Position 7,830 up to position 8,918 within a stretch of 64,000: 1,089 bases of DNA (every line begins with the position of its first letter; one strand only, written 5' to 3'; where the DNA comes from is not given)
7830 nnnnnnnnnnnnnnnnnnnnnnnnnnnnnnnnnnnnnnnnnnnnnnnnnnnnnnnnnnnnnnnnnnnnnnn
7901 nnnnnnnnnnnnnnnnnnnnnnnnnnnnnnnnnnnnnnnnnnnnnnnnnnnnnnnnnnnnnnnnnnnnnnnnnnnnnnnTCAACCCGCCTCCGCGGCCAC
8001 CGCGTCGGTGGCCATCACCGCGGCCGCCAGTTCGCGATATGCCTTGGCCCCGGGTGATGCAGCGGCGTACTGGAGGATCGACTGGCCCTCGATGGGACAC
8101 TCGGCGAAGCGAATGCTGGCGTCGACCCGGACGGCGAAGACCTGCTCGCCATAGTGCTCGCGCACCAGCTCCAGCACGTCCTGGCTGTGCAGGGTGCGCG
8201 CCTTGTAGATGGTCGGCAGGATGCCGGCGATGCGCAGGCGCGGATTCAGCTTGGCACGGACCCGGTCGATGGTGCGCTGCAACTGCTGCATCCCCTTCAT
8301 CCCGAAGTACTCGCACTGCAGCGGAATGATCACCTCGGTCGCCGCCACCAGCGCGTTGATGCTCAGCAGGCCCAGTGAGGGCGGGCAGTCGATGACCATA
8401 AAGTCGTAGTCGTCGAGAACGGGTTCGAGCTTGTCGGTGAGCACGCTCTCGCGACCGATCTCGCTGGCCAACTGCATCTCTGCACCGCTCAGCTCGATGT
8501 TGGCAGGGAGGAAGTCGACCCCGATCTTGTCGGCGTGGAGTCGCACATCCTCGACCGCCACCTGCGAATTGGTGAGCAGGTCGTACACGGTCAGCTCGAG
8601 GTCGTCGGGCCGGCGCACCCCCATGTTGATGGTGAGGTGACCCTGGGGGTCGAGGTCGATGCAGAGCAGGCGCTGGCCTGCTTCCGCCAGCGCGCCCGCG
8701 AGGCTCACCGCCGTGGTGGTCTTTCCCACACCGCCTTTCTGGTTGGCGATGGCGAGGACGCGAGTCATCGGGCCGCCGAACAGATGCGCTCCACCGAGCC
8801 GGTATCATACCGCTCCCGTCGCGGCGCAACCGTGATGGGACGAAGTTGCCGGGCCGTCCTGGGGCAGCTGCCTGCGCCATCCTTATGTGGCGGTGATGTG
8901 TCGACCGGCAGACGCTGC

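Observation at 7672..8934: Chromosomal orphan ParA translationally coupled to a 102-aa Arg-rich/RHH-like adaptor, with a perfect 13-bp palindrome upstream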

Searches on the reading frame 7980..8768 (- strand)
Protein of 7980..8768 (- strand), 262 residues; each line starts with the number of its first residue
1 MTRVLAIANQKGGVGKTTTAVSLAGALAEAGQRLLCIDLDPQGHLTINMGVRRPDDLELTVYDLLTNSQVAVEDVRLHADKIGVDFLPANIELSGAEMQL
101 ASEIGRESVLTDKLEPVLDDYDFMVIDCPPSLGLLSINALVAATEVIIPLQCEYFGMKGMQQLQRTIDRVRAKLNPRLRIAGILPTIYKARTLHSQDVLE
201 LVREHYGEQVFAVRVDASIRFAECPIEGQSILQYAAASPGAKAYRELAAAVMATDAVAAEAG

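Call 6: search_protein_families(library=pfam, proteins=[window:7980-8768:-], max_evalue=0.01)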
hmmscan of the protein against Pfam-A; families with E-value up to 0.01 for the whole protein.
window:7980-8768:- (262 aa): 7 families
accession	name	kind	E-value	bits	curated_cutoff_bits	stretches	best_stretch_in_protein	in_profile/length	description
PF13614.12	AAA_31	-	3.5e-59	200.2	27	1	3-180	2-177/177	AAA domain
PF01656.29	CbiA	-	1.2e-23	83.9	25.4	1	5-230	1-124/125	CobQ/CobB/MinD/ParA nucleotide binding domain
PF00142.24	Fer4_NifH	-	3.9e-12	46.7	25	1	10-255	7-248/271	4Fe-4S iron sulfur cluster binding proteins, NifH/frxC family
PF09140.17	MipZ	-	4.5e-11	43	20.7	1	4-154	2-133/262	ATPase MipZ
PF10609.15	ParA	-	3.5e-10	40.2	27.1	1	2-45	3-46/246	NUBPL iron-transfer P-loop NTPase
PF06564.18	CBP_BcsQ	-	2.4e-09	37.5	21.3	1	4-249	3-231/234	Cellulose biosynthesis protein BcsQ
PF02374.21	ArsA_ATPase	-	1.6e-06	28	24.3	1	10-46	8-44/305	Anion-transporting ATPase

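Call 7: search_protein_families(library=ncbifam, proteins=[window:7980-8768:-], max_evalue=0.01)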
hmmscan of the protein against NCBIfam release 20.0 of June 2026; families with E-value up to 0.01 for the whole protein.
window:7980-8768:- (262 aa): 31 families (the best 25 are shown)
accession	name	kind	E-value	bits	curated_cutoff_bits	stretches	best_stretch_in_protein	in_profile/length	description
NF041546.1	ParA_partition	equivalog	1.3e-31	109.7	180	2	4-85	1-83/203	ParA family partition ATPase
TIGR03453.1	partition_RepA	equivalog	1.8e-31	109.3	348.45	1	3-238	105-357/387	plasmid partitioning protein RepA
TIGR01969.1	minD_arch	subfamily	4.3e-24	85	201.75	1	3-255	1-234/251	cell division ATPase MinD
NF010443.0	PRK13869.1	subfamily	9.7e-23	80.6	446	1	3-163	122-294/405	plasmid-partitioning protein RepA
TIGR03371.1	cellulose_yhjQ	equivalog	9.4e-22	77.7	157.85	1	3-253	2-243/246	cellulose biosynthesis protein BcsQ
NF041283.1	PrgP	equivalog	8.7e-21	74.5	400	1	1-224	1-231/297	ParA superfamily DNA segregation protein PrgP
NF010259.0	PRK13705.1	equivalog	5.6e-14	51.9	725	1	3-164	107-278/388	plasmid-partitioning protein SopA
TIGR01968.1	minD_bact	equivalog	3.6e-12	46.2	212.9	1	3-169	2-160/261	septum site-determining protein MinD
NF009701.0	PRK13230.1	subfamily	2e-11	43.4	350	2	10-67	8-62/291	nitrogenase reductase-like protein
NF033200.1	F430_CfbC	exception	7.5e-11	41.9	402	1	10-256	7-243/260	Ni-sirohydrochlorin a,c-diamide reductive cyclase ATP-dependent reductase subunit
TIGR01287.1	nifH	equivalog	4.4e-10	39.3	394.35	1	10-75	7-72/275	nitrogenase iron protein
NF008079.0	PRK10818.1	equivalog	1.1e-08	34.8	508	1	1-154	1-147/270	septum site-determining protein MinD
NF041136.1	MrpORP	equivalog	5.7e-08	32.4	450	1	3-43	6-46/365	iron-sulfur cluster carrier protein MrpORP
TIGR01281.1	DPOR_bchL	equivalog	7.6e-08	32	345.15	1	9-127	6-122/268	ferredoxin:protochlorophyllide reductase (ATP-dependent) iron-sulfur ATP-binding protein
NF047398.1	AAA_KGGVGR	domain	1.4e-07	32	90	1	3-40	3-40/190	KGGVGR-motif variant AAA ATPase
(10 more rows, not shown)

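Call 15: search_solved_structures(query=window:7980-8768:-, max_evalue=1e-10)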
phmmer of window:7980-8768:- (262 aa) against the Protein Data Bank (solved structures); distinct sequences matched with E-value up to 1e-10: 15.
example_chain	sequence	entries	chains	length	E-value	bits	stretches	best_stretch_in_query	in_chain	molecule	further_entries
8ray_B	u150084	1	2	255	3.6e-63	217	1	3-255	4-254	ParA family protein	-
4pfs_A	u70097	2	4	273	5.2e-63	216.5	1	1-252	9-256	Cobyrinic Acid a,c-diamide synthase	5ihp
5if9_A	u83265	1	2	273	1.3e-62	215.2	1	1-252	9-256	Cobyrinic Acid a,c-diamide synthase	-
1wcv_1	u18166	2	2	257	6.6e-58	199.8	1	3-254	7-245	SEGREGATION PROTEIN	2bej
2bek_A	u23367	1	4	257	9.4e-57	196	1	3-254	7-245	SEGREGATION PROTEIN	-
6iub_A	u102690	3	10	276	1.5e-46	162.7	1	1-252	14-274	SpoOJ regulator (Soj)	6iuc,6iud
8jmj_A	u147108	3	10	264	1.6e-45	159.2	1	1-252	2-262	SpoOJ regulator (Soj)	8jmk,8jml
6non_A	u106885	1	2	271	1.4e-16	64.5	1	3-172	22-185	Cobyrinic acid ac-diamide synthase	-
6noo_A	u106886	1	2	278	1.6e-16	64.4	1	3-172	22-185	Maintenance of carboxysome positioning A protein, MCDA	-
7dut_A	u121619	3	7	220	1.9e-16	64.1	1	4-166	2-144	SOJ protein (Soj)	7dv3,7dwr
6nop_B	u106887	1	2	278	2e-15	60.7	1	3-172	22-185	Cobyrinic acid ac-diamide synthase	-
1ion_A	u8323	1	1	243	3.9e-14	56.5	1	1-250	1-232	PROBABLE CELL DIVISION INHIBITOR MIND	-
1g3q_A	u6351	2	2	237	1.6e-13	54.5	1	1-250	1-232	CELL DIVISION INHIBITOR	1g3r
2oze_A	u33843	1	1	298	4.3e-13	53.1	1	10-208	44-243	Orf delta'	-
3k9g_A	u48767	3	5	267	1.1e-12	51.8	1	3-192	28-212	PF-32 protein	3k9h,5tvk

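Call 29: search_solved_structures(query=window:7980-8768:-, max_evalue=1e-40, show_alignments=5)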
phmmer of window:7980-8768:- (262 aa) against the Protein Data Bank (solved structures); distinct sequences matched with E-value up to 1e-40: 7.
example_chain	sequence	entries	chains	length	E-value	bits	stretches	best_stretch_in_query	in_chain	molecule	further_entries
8ray_B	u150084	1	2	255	3.6e-63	217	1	3-255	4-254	ParA family protein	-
4pfs_A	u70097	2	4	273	5.2e-63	216.5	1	1-252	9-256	Cobyrinic Acid a,c-diamide synthase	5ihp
5if9_A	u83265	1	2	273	1.3e-62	215.2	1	1-252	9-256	Cobyrinic Acid a,c-diamide synthase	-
1wcv_1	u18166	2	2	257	6.6e-58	199.8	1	3-254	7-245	SEGREGATION PROTEIN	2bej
2bek_A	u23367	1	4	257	9.4e-57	196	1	3-254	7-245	SEGREGATION PROTEIN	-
6iub_A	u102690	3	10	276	1.5e-46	162.7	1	1-252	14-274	SpoOJ regulator (Soj)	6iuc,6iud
8jmj_A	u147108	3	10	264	1.6e-45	159.2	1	1-252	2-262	SpoOJ regulator (Soj)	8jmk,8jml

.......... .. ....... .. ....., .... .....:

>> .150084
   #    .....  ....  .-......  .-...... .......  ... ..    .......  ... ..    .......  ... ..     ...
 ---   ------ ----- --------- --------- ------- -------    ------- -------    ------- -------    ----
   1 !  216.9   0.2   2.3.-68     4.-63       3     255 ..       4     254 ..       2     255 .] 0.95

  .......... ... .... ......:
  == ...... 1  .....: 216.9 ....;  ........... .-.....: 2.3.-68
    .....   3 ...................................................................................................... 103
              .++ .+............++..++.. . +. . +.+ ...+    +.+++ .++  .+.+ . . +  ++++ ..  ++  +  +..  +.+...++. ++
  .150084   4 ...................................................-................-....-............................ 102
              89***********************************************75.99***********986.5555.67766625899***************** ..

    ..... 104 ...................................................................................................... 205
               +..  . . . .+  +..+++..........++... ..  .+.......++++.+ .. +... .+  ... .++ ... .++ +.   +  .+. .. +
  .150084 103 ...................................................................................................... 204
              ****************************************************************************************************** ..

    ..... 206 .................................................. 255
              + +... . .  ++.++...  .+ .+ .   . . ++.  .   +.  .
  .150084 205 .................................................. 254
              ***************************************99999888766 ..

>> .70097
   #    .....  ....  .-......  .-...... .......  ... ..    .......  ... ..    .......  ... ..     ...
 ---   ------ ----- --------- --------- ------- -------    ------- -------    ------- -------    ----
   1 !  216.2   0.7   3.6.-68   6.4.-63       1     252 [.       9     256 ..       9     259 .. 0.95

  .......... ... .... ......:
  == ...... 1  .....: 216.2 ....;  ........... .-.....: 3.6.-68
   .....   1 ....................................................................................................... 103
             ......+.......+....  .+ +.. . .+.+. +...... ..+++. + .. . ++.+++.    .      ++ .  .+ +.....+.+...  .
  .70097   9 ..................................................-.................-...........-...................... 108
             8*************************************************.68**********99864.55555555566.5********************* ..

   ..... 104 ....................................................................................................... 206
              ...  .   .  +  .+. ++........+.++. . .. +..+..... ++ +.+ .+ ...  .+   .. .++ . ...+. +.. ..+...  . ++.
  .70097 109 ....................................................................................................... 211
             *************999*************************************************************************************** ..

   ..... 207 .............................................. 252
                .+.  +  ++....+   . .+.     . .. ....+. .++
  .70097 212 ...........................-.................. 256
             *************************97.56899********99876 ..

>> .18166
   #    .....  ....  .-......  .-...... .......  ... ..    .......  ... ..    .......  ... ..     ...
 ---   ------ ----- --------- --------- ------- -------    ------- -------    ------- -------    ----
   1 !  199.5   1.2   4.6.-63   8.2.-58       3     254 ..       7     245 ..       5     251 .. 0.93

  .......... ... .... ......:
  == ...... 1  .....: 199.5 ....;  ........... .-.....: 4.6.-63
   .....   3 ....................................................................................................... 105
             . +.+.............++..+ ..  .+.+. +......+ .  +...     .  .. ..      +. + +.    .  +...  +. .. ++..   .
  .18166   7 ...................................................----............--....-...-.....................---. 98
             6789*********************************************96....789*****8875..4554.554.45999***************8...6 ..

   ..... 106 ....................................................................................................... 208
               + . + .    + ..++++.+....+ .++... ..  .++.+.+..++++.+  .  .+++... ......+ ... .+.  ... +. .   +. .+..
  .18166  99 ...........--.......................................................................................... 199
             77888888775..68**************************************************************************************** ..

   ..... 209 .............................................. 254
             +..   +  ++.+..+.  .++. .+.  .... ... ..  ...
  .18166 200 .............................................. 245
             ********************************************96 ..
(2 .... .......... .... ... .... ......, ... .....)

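Call 65: search_protein_families(library=padloc, proteins=[window:7980-8768:-], max_evalue=0.01)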
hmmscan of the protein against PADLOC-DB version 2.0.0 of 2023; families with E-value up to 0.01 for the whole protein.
window:7980-8768:- (262 aa): 3 families
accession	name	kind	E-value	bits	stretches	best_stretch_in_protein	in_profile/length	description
PDLC04559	PDC-M28B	-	2.5e-06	24.8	1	9-40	135-166/438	-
PDLC04560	PDC-M28B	-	0.00014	19.3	1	3-41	15-53/327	-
PDLC04140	mad8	-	0.00063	17.3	1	13-68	37-97/314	mads_8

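Call 86: search_dna_similar(query=window:7980-8768:-, collection=plasmids, mode=protein, max_evalue=1e-30, max_rows=12)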
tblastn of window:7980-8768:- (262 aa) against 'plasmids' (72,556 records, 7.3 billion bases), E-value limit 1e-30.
Records with a match: 1232; places in all: 1252; records where one place covers at least 80% of the query: 1116.
Best place of each record, by identity: <60% 1232.
By first word of the organism name: Enterococcus 400; Acinetobacter 189; Clostridium 104; Azospirillum 50; Nostoc 46; Bacteroides 39; Tolypothrix 18; Hymenobacter 18; Calothrix 12; Chondrinema 11; and 146 more.
By predicted mobility (MOB-suite, as given by PLSDB): non-mobilizable 621; mobilizable 490; conjugative 121.
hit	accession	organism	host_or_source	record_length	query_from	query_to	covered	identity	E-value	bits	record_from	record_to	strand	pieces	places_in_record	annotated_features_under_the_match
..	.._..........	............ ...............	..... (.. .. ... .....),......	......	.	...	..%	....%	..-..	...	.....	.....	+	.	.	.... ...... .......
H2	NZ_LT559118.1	Nonomuraea gerenzanensis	-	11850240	3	247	94%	47.8%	8e-68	234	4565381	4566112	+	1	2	none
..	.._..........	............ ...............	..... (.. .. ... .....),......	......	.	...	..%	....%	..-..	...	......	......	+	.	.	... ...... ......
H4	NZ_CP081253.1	Phaeobacter inhibens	-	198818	3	247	94%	45.6%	2e-59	210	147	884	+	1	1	AAA family ATPase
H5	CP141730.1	Oscillospiraceae bacterium MB08-C2-2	pure culture,feces of black soldier fly ...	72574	1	247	94%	44.6%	2e-61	216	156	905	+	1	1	ParA family protein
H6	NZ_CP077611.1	Clostridium estertheticum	single colony,bovine feces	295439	1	247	94%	44.5%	2e-60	213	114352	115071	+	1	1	ParA family protein | hypothetical protein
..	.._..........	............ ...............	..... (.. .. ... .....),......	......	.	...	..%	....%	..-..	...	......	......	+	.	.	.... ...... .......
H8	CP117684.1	Latilactobacillus curvatus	Pig,Single cell,feces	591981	1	247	94%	44.1%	5e-61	214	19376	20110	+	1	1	AAA family ATPase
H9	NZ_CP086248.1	Clostridium sp. CF011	single colony,bovine feces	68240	1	247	94%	44.1%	6e-60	211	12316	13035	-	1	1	ParA family protein | hypothetical protein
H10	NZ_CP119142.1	Neisseria gonorrhoeae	Homo sapiens,whole organism,synovial ...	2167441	4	247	93%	44.7%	1e-58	207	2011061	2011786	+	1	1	none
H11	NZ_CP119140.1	Neisseria gonorrhoeae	Homo sapiens,whole organism,blood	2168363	4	247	93%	44.7%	1e-58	207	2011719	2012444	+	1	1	none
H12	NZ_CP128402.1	Candidatus Chlorohelix allophototropha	Single colony of Candidatus Chlorohelix ...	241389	1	247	94%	44.0%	4e-43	162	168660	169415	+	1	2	AAA family ATPase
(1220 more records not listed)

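Call 87: get_annotated_region(hit=H1, flank=4000)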
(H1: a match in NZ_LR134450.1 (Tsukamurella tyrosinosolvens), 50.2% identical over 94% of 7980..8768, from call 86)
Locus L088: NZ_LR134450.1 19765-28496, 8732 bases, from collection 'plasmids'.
description: Tsukamurella tyrosinosolvens strain NCTC13231 plasmid 8, complete sequence
organism: Tsukamurella tyrosinosolvens (NCBI taxid 57704)
taxonomy: Bacteria; Actinomycetota; Actinomycetes; Mycobacteriales; Tsukamurellaceae; Tsukamurella; Tsukamurella tyrosinosolvens
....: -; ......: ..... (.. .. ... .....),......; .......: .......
typing (MOB-suite, as given by PLSDB): non-mobilizable
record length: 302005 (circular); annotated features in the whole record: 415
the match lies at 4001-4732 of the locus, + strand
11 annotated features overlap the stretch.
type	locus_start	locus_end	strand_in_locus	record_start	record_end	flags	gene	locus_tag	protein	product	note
CDS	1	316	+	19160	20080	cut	-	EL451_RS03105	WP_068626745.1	copper transporter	-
CDS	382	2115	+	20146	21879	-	-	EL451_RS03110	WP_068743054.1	CTP synthase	GO:0006241 - CTP biosynthetic process [Evidence IEA]; GO:0006221 - pyrimidine nucleotide biosynthetic process [Evidence ...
CDS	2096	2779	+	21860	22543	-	-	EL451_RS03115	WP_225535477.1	NUDIX hydrolase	-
CDS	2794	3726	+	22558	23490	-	xerD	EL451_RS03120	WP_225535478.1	site-specific tyrosine recombinase XerD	GO:0006310 - DNA recombination [Evidence IEA]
CDS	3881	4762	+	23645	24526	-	-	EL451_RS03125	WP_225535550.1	ParA family protein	-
CDS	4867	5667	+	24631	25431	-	-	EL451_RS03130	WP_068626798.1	segregation/condensation protein A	-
CDS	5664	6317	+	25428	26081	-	scpB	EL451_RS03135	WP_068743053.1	SMC-Scp complex subunit ScpB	GO:0007059 - chromosome segregation [Evidence IEA]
CDS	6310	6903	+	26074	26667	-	-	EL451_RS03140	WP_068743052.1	hypothetical protein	-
CDS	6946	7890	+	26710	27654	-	-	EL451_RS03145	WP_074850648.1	pseudouridine synthase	-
CDS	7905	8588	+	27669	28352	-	cmk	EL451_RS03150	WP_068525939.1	(d)CMP kinase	GO:0015949 - nucleobase-containing small molecule interconversion [Evidence IEA]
CDS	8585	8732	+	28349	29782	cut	der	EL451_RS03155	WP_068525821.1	ribosome biogenesis GTPase Der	-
